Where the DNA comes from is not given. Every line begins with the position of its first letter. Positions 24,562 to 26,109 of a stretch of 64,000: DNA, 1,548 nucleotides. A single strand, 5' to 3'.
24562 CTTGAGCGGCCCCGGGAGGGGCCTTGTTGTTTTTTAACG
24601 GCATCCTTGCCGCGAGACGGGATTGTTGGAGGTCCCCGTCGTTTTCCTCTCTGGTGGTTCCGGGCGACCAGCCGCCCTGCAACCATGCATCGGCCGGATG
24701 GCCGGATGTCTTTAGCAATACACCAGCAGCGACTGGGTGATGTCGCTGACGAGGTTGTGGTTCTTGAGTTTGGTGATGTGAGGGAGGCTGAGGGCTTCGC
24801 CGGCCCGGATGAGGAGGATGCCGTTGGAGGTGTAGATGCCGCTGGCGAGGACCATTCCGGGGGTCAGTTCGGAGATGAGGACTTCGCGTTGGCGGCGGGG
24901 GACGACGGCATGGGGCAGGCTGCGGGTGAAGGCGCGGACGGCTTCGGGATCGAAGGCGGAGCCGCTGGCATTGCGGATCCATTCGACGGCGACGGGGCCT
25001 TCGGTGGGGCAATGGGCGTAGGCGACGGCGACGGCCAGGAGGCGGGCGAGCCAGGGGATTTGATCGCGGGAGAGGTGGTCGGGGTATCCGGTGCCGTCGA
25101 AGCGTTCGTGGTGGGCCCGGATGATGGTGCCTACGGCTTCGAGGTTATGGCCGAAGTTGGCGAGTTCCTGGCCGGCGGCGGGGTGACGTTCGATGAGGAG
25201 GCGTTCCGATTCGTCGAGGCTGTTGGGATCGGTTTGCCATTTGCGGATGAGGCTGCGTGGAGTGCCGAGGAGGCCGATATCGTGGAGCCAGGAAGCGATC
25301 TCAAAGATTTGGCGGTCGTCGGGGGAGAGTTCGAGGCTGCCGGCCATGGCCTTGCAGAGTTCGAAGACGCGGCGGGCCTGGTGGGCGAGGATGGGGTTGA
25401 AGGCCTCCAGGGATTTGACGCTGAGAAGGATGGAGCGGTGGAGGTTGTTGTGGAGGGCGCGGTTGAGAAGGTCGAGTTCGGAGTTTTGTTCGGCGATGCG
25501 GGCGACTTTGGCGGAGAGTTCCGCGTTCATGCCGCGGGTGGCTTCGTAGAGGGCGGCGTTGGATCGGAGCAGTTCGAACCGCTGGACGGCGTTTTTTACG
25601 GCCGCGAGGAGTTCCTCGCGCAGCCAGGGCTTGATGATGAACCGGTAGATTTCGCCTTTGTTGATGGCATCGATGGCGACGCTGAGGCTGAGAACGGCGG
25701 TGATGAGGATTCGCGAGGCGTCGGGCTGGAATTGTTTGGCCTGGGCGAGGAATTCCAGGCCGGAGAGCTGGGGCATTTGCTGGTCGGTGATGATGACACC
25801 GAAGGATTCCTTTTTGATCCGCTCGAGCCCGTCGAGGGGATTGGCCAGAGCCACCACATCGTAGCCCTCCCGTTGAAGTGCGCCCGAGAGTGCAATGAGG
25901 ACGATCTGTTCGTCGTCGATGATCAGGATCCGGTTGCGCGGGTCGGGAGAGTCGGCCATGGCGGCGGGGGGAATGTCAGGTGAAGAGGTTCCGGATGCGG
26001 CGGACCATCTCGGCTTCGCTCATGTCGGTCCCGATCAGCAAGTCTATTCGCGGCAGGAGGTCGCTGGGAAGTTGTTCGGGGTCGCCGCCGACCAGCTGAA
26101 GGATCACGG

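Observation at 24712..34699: Atypical che operon: two HDOD proteins, no CheY/CheW, and a PAS kinase plus REC-HD-GYP pair as apparent output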

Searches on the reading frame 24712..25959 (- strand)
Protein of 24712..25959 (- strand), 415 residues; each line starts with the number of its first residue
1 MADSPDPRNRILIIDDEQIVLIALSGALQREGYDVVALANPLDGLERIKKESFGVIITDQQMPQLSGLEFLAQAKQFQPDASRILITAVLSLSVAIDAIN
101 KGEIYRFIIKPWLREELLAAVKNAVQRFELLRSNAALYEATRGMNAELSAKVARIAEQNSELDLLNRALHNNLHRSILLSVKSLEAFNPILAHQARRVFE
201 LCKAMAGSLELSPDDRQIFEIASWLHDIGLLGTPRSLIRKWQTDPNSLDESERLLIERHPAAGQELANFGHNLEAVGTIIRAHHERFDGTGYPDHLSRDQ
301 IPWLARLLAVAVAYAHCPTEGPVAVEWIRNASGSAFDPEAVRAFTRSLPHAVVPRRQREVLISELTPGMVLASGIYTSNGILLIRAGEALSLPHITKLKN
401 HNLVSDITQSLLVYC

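Call 4: search_protein_families(library=pfam, proteins=[window:24712-25959:-], max_evalue=0.01)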
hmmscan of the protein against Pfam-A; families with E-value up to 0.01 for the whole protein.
window:24712-25959:- (415 aa): 3 families
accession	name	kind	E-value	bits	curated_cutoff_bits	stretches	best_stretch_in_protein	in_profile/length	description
PF13487.12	HD_5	-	1.8e-24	86.9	27.2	1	187-317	10-139/170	HD domain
PF00072.30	Response_reg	-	9.8e-22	77.7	30.2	1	11-122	1-111/111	Response regulator receiver domain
PF01966.28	HD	-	9.7e-08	32.8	22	1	196-311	6-110/116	HD domain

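Call 26: search_solved_structures(query=window:24712-25959:-, show_alignments=3, max_evalue=0.00001)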
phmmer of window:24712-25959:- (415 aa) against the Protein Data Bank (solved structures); distinct sequences matched with E-value up to 0.00001: 91 (the best 60 are shown).
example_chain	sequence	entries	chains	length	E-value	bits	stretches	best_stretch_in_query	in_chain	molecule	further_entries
2rjn_A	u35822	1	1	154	7.3e-25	91.1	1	10-146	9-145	Response regulator receiver:Metal-dependent phosphohydrolase, HD subdomain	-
2jk1_A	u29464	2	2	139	3.3e-18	69.1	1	10-137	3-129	HYDROGENASE TRANSCRIPTIONAL REGULATORY PROTEIN HUPR1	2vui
2vuh_B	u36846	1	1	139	1.2e-17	67.3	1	10-137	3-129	HYDROGENASE TRANSCRIPTIONAL REGULATORY PROTEIN HUPR1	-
5z7c_A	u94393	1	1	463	3.3e-16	62.6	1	182-323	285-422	3'3'-cGAMP-specific phosphodiesterase 3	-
3kcn_A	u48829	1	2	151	8.1e-16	61.3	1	9-141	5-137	Adenylate cyclase homolog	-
3hv2_A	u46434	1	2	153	3e-15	59.4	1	8-130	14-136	Response regulator/HD domain protein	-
3jte_A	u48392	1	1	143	3.5e-15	59.2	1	10-137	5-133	Response regulator receiver protein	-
1zit_A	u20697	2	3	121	6e-15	58.4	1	9-128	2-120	transcriptional regulator (NtrC family)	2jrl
3crn_A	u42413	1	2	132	4e-14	55.7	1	9-126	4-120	Response regulator receiver domain protein, CheY-like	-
3dzd_A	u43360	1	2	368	8.1e-14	54.7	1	10-128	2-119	Transcriptional regulator (NtrC family)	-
1qkk_A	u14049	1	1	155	5.1e-13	52.1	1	11-148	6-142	C4-DICARBOXYLATE TRANSPORT TRANSCRIPTIONAL REGULATORY PROTEIN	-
1l5y_A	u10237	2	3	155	6.9e-13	51.6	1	11-148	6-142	C4-DICARBOXYLATE TRANSPORT TRANSCRIPTIONAL REGULATORY PROTEIN DCTD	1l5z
4r8z_A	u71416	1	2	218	1.5e-12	50.5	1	202-347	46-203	Cyclic di-GMP phosphodiesterase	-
9rbz_A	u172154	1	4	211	2.3e-12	49.9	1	176-349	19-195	HD domain/sensory box protein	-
9rc0_A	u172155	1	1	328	7.1e-12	48.3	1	175-349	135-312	HD domain/sensory box protein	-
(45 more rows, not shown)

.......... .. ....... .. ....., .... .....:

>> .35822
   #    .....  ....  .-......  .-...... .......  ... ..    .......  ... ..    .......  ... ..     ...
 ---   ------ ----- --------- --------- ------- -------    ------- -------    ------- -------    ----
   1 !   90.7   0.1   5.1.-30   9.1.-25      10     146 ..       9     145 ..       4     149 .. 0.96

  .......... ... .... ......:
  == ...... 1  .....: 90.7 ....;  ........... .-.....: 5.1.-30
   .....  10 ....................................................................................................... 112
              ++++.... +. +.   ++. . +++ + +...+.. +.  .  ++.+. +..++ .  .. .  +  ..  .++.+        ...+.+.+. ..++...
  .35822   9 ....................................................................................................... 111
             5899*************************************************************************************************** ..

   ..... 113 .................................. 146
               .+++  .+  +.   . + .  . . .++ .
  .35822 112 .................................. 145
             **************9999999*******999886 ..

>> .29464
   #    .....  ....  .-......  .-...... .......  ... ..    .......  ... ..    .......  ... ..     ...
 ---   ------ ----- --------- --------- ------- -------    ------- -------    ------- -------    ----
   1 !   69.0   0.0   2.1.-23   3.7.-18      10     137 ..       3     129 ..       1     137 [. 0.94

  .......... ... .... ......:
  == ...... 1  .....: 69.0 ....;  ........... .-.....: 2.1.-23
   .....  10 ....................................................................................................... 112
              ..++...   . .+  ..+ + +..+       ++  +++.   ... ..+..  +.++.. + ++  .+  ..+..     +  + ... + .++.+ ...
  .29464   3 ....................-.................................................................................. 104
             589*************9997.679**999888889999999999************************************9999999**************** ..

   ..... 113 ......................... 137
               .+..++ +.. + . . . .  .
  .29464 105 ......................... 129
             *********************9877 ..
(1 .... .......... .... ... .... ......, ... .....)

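Call 36: find_homologous_proteins(query=window:24712-25959:-, max_evalue=1e-20)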
Query window:24712-25959:- (415 aa): 2487 proteins with E <= 1e-20 among 8000 candidates; the best 120 are listed.
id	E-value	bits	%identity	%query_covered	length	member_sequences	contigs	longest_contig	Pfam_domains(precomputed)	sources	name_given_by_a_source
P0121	2.3e-269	911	100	100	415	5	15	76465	PF13487.13,PF01966.29,PF00072.31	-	-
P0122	1.6e-241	819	90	100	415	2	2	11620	PF13487.13,PF01966.29,PF00072.31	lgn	-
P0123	4.0e-222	755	84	100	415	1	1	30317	PF13487.13,PF01966.29,PF00072.31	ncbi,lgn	-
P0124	3.0e-217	739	81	100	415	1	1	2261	PF13487.13,PF01966.29,PF00072.31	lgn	-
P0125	5.2e-215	732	81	100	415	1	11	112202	PF13487.13,PF01966.29,PF00072.31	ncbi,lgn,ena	-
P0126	3.5e-210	716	78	100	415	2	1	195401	PF13487.13,PF01966.29,PF00072.31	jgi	jgi:response regulator RpfG family c-di-GMP phosphodiesterase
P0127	1.9e-209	714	78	100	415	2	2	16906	PF13487.13,PF01966.29,PF00072.31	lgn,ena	-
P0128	2.9e-208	710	77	100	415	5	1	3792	PF13487.13,PF01966.29,PF00072.31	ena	-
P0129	7.6e-208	708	78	100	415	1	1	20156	PF13487.13,PF01966.29,PF00072.31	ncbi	-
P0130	1.3e-207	708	78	99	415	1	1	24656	PF13487.13,PF01966.29,PF00072.31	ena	-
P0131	2.4e-206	703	76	100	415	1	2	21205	PF13487.13,PF01966.29,PF00072.31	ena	-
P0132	2.4e-206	703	76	100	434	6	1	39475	PF13487.13,PF01966.29,PF00072.31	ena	-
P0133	3.4e-206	703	76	100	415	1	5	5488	PF13487.13,PF01966.29,PF00072.31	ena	-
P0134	1.0e-205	701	75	100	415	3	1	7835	PF13487.13,PF01966.29,PF00072.31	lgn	-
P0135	3.1e-205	700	77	98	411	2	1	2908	PF13487.13,PF01966.29,PF00072.31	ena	-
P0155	1.2e-159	550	61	99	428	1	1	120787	PF13487.13,PF00072.31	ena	-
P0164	2.7e-158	545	62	99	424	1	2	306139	PF13487.13,PF01966.29,PF00072.31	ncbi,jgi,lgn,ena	-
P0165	3.0e-158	545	62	98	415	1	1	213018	PF13487.13,PF00072.31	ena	-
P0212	4.1e-155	535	60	98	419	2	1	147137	PF13487.13,PF00072.31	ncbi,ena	-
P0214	4.5e-155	535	60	98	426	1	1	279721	PF13487.13,PF01966.29,PF00072.31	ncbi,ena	-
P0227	1.1e-154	533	60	100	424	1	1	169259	PF13487.13,PF01966.29,PF00072.31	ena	-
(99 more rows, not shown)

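Call 41: find_encoding_contigs(protein=P0164, flank=10000, max_places=1)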
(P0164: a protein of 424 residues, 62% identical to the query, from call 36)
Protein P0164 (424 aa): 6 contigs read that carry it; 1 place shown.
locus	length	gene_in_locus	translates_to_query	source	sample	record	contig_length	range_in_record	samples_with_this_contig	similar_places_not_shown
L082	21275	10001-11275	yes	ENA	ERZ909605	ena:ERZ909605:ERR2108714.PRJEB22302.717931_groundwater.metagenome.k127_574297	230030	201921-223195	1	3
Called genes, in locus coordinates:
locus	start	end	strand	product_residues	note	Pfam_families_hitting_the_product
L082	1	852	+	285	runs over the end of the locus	PF00069:Pkinase, PF07714:PK_Tyr_Ser-Thr, PF01636:APH (faint), PF03109:ABC1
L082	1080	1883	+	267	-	PF00669:Flagellin_N, PF00700:Flagellin_C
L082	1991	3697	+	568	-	PF02465:FliD_N, PF07195:FliD_C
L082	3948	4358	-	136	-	-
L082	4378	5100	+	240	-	-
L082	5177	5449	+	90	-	-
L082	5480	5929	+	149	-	PF02561:FliS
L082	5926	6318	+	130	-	-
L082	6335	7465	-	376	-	PF02518:HATPase_c (weak)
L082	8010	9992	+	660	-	PF00989:PAS (faint), PF08448:PAS_4 (faint), PF08447:PAS_3 (weak), PF02518:HATPase_c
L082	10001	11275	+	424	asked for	PF00072:Response_reg, PF13487:HD_5, PF01966:HD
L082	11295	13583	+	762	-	PF13188:PAS_8 (faint), PF00989:PAS, PF08447:PAS_3, PF08448:PAS_4, PF13426:PAS_9, PF00512:HisKA, PF02518:HATPase_c, PF00072:Response_reg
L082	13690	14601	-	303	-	PF08668:HDOD, PF01966:HD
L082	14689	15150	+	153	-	-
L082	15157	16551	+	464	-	PF12895:ANAPC3 (faint), PF13424:TPR_12 (faint), PF13432:TPR_16 (faint), PF13181:TPR_8 (faint), PF13428:TPR_14 (faint), PF00515:TPR_1 (faint), PF07719:TPR_2 (faint), PF13174:TPR_6 (faint)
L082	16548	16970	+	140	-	PF05130:FlgN (weak)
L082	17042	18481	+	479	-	PF00072:Response_reg, PF00158:Sigma54_activat, PF13191:AAA_16, PF14532:Sigma54_activ_2, PF07724:AAA_2, PF07728:AAA_5, PF00004:AAA, PF25601:AAA_lid_14, +2 more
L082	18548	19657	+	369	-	PF01694:Rhomboid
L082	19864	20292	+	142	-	-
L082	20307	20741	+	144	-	PF00460:Flg_bb_rod (weak), PF06429:Flg_bbr_C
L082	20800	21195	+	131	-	PF02049:FliE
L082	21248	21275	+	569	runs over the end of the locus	PF01514:YscJ_FliF, PF08345:YscJ_FliF_C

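Call 42: find_encoding_contigs(protein=P0214, flank=10000, max_places=1)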
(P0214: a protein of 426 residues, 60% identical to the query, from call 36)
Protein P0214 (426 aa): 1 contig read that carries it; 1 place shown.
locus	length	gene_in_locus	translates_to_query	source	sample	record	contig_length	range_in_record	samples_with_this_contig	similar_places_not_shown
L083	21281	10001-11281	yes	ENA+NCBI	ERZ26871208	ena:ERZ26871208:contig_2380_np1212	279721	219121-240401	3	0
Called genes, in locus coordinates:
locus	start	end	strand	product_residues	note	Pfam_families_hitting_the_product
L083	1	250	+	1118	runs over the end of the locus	PF05569:Peptidase_M56, PF00263:Secretin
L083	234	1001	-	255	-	PF09411:PagL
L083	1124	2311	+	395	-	PF25917:BSH_RND, PF25878:HH_AAEA_pHBA (weak), PF25885:HH_EMRA (weak), PF25876:HH_MFP_RND, PF25944:Beta-barrel_RND, PF25967:RND-MFP_C, PF25989:YknX_C (weak)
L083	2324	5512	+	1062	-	PF00873:ACR_tran, PF03176:MMPL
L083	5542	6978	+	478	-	PF02321:OEP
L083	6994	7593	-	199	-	PF07638:Sigma70_ECF (weak), PF04542:Sigma70_r2, PF08281:Sigma70_r4_2, PF04545:Sigma70_r4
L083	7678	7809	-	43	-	-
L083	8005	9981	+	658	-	PF08448:PAS_4 (faint), PF08447:PAS_3 (weak), PF02518:HATPase_c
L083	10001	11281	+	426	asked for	PF00072:Response_reg, PF13487:HD_5, PF01966:HD (weak)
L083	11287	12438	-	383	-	PF00072:Response_reg, PF13487:HD_5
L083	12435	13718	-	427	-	PF00072:Response_reg, PF08668:HDOD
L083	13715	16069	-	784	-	PF00072:Response_reg (weak), PF01590:GAF (weak), PF13185:GAF_2, PF13492:GAF_3 (weak), PF00989:PAS (weak), PF08448:PAS_4, PF13426:PAS_9, PF02518:HATPase_c, +1 more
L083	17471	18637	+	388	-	PF01757:Acyl_transf_3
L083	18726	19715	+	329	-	-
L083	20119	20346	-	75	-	-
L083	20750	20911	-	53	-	-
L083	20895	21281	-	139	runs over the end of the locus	PF19588:SxtJ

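Call 43: find_encoding_contigs(protein=P0165, flank=10000, max_places=1)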
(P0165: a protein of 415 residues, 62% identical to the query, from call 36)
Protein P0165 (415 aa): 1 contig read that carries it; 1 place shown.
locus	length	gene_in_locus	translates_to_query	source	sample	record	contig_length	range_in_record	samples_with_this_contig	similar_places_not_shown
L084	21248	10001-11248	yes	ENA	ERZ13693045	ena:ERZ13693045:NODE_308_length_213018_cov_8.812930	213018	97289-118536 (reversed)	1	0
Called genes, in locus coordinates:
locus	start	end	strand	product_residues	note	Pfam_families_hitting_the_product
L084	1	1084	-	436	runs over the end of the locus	PF00515:TPR_1 (faint), PF07719:TPR_2 (faint), PF13174:TPR_6 (faint), PF13176:TPR_7 (faint), PF13424:TPR_12 (faint), PF13428:TPR_14 (faint), PF12895:ANAPC3 (faint), PF13432:TPR_16 (faint), +2 more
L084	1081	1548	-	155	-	-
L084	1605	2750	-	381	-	PF00072:Response_reg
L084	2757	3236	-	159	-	PF13690:CheX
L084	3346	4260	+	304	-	PF08668:HDOD, PF01966:HD (weak)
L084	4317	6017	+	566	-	PF02465:FliD_N, PF07195:FliD_C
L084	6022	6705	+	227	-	-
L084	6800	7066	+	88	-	-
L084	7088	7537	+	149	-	PF02561:FliS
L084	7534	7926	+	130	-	-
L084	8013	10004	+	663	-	PF08448:PAS_4 (faint), PF08447:PAS_3, PF02518:HATPase_c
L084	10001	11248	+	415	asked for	PF00072:Response_reg, PF13487:HD_5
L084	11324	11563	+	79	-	-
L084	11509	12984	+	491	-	PF13372:Alginate_exp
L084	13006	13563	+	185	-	-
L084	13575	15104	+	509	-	PF00015:MCPsignal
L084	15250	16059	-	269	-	PF00669:Flagellin_N, PF00700:Flagellin_C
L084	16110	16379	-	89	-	PF02599:CsrA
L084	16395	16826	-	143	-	PF02623:FliW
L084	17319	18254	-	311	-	PF00669:Flagellin_N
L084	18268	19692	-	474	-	PF22638:FlgK_D1, PF06429:Flg_bbr_C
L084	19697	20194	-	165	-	PF05130:FlgN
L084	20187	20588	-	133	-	PF10135:Rod-binding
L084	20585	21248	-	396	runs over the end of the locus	PF02119:FlgI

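Call 47: predict_structure(alignment_id=A1)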
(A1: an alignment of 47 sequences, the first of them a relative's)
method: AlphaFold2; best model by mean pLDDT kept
length: 415 residues; sequences in the alignment: 47
mean_pLDDT: 87.1   pTM: 0.61
mean pLDDT of the five models: 87.1, 85.6, 85.0, 81.1, 79.0
residues with pLDDT >= 90: 171; 70-90: 228; 50-70: 13; < 50: 3
segments of 3 or more residues with pLDDT < 50: 1-3
pLDDT, mean of each block of 10 residues (from residue 1): 60 88 85 89 89 89 86 87 84 75 74 74 83 80 84 86 83 84 86 94 94 92 93 88 91 93 84 84 94 92 97 91 94 95 95 90 90 86 91 92 84 88
secondary structure, 60 per line:
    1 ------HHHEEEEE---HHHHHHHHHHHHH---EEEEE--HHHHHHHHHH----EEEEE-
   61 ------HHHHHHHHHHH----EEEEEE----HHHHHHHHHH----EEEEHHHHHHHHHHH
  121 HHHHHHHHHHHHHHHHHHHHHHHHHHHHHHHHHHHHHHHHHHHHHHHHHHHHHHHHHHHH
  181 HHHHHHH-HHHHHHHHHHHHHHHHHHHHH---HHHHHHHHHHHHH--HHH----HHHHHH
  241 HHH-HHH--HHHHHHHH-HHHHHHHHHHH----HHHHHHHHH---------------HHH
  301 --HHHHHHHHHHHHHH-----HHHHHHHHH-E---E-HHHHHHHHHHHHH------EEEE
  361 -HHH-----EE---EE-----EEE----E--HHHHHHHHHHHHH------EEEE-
elements in order: E10-14 H18-30 E34-38 H41-50 E55-59 H67-77 E82-87 H92-101 E106-109 H110-187 H189-209 H213-225 H235-243 H250-257 H259-269 H274-282 H303-316 H322-330 H338-350 E357-360 E382-384 H392-404 E411-414

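Call 51: fold_search(model_id=the predicted structure, library=pdb)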
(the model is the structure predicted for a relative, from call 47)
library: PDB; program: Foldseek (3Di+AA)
matches with E <= 10: 1412; with E <= 0.001: 470
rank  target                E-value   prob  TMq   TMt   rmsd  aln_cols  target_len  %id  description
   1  4r8z_A                5.7e-10  1.00  0.36  0.64   5.1       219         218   24  Crystal Structure of PA4781 HD-GYP domain from Pseudomonas aeruginosa at 2.2A resolution showing a bi-metallic Ni ion  (released 2015-03-04)
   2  4r8z_B                7.8e-10  1.00  0.37  0.67   4.4       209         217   27  Crystal Structure of PA4781 HD-GYP domain from Pseudomonas aeruginosa at 2.2A resolution showing a bi-metallic Ni ion  (released 2015-03-04)
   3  4mcw_A                1.6e-09  1.00  0.37  0.42  14.9       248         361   22  Crystal structure of a HD-GYP domain (a cyclic-di-GMP phosphodiesterase) containing a tri-nuclear metal centre (released 2014-02-19)
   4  9rbz_B                3.6e-09  1.00  0.37  0.70   4.4       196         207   26  DvhD, HD-GYP domain, c-di-GMP-bound (released 2026-03-04)
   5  4mcw_B                3.6e-09  1.00  0.37  0.42  14.4       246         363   22  Crystal structure of a HD-GYP domain (a cyclic-di-GMP phosphodiesterase) containing a tri-nuclear metal centre (released 2014-02-19)
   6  9rbz_A                5.0e-09  1.00  0.38  0.70   4.3       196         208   26  DvhD, HD-GYP domain, c-di-GMP-bound (released 2026-03-04)
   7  3kcn_A                1.1e-08  1.00  0.31  0.91   1.4       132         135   29  The crystal structure of adenylate cyclase from Rhodopirellula baltica (released 2009-11-17)
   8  9rbz_C                1.4e-08  1.00  0.37  0.71   3.5       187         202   27  DvhD, HD-GYP domain, c-di-GMP-bound (released 2026-03-04)
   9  9rbz_D                1.5e-08  1.00  0.38  0.71   4.2       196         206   26  DvhD, HD-GYP domain, c-di-GMP-bound (released 2026-03-04)
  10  7pvk_A                2.7e-08  1.00  0.28  0.23  27.6       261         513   18  X-ray structure of dimeric PorX (T272A mutant), in complex with pGpG. (released 2022-12-14)
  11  8p6f_B                3.0e-08  1.00  0.27  0.22  28.3       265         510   17  Crystal structure of PorX-Fj (released 2024-04-03)
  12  8ted_B                3.2e-08  1.00  0.28  0.23  27.7       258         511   17  PorX primitive orthorhombic crystal form (released 2024-04-17)
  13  3kcn_B                3.4e-08  1.00  0.30  0.87   1.6       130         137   29  The crystal structure of adenylate cyclase from Rhodopirellula baltica (released 2009-11-17)
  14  3jte                  3.6e-08  1.00  0.28  0.89   1.6       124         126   33  Crystal structure of response regulator receiver domain Protein from clostridium thermocellum (released 2009-09-22)
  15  2vuh                  6.4e-08  1.00  0.31  0.91   1.6       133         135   34  Crystal structure of the D55E mutant of the HupR receiver domain (released 2008-11-11)
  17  2rjn                  6.7e-08  1.00  0.29  0.87   1.4       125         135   34  Crystal structure of an uncharacterized protein Q2BKU2 from Neptuniibacter caesariensis (released 2007-10-23)
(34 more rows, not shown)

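Call 82: find_encoding_contigs(protein=P0126, flank=10000, max_places=1)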
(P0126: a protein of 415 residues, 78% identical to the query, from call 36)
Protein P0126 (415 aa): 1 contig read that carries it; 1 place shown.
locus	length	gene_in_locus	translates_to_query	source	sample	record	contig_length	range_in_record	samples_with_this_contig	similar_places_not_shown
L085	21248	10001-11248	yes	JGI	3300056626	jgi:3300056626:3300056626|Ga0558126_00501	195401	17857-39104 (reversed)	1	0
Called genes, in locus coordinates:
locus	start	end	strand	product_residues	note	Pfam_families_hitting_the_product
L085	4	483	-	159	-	PF13690:CheX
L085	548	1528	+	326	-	PF08668:HDOD, PF01966:HD (weak)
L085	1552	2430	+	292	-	PF03705:CheR_N, PF01739:CheR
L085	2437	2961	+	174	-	PF03975:CheD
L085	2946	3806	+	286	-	PF08668:HDOD, PF01966:HD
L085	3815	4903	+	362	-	PF00072:Response_reg, PF01339:CheB_methylest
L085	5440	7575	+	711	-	PF01627:Hpt, PF02895:H-kinase_dim, PF02518:HATPase_c, PF01584:CheW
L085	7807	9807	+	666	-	PF02518:HATPase_c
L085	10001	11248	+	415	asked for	PF00072:Response_reg, PF13487:HD_5, PF01966:HD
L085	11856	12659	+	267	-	PF00669:Flagellin_N, PF00700:Flagellin_C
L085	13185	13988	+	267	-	PF00669:Flagellin_N, PF00700:Flagellin_C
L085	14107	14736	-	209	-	PF01609:DDE_Tnp_1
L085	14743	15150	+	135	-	-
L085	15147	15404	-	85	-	PF05598:DUF772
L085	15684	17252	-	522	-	PF00015:MCPsignal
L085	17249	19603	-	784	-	PF17201:Cache_3-Cache_2, PF17202:sCache_3_3, PF08269:dCache_2, PF17200:sCache_2, PF00015:MCPsignal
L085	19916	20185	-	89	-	PF11197:DUF2835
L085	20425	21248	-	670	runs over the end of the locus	PF00015:MCPsignal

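Call 83: find_encoding_contigs(protein=P0155, flank=10000, max_places=1)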
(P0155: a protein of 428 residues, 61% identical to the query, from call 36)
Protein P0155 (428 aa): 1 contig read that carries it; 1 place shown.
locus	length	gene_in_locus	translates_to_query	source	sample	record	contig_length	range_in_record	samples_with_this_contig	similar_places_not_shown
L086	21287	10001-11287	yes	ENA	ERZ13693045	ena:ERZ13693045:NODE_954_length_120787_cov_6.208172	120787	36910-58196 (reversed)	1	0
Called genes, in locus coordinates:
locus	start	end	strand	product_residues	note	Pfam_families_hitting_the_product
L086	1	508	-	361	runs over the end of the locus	PF20706:GT4-conflict (weak), PF13692:Glyco_trans_1_4, PF13524:Glyco_trans_1_2 (weak), PF00534:Glycos_transf_1 (weak)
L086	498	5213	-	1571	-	PF13414:TPR_11, PF00515:TPR_1, PF07719:TPR_2, PF13432:TPR_16, PF13414:TPR_11, PF13432:TPR_16, PF13414:TPR_11, PF13414:TPR_11, +41 more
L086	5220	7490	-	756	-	-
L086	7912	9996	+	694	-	PF08447:PAS_3 (weak), PF02518:HATPase_c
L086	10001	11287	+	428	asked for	PF00072:Response_reg, PF13487:HD_5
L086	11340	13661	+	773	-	PF13188:PAS_8 (weak), PF00989:PAS, PF08447:PAS_3 (faint), PF08448:PAS_4, PF13426:PAS_9, PF00512:HisKA, PF02518:HATPase_c, PF00072:Response_reg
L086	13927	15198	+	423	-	PF13360:PQQ_2, PF01011:PQQ (faint), PF13570:Beta-prop_ACSF4 (weak)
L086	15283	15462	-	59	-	-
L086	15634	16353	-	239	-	-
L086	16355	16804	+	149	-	-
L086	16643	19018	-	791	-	-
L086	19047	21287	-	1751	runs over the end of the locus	PF00082:Peptidase_S8, PF16656:Pur_ac_phosph_N (weak), PF18884:TSP3_bac (weak)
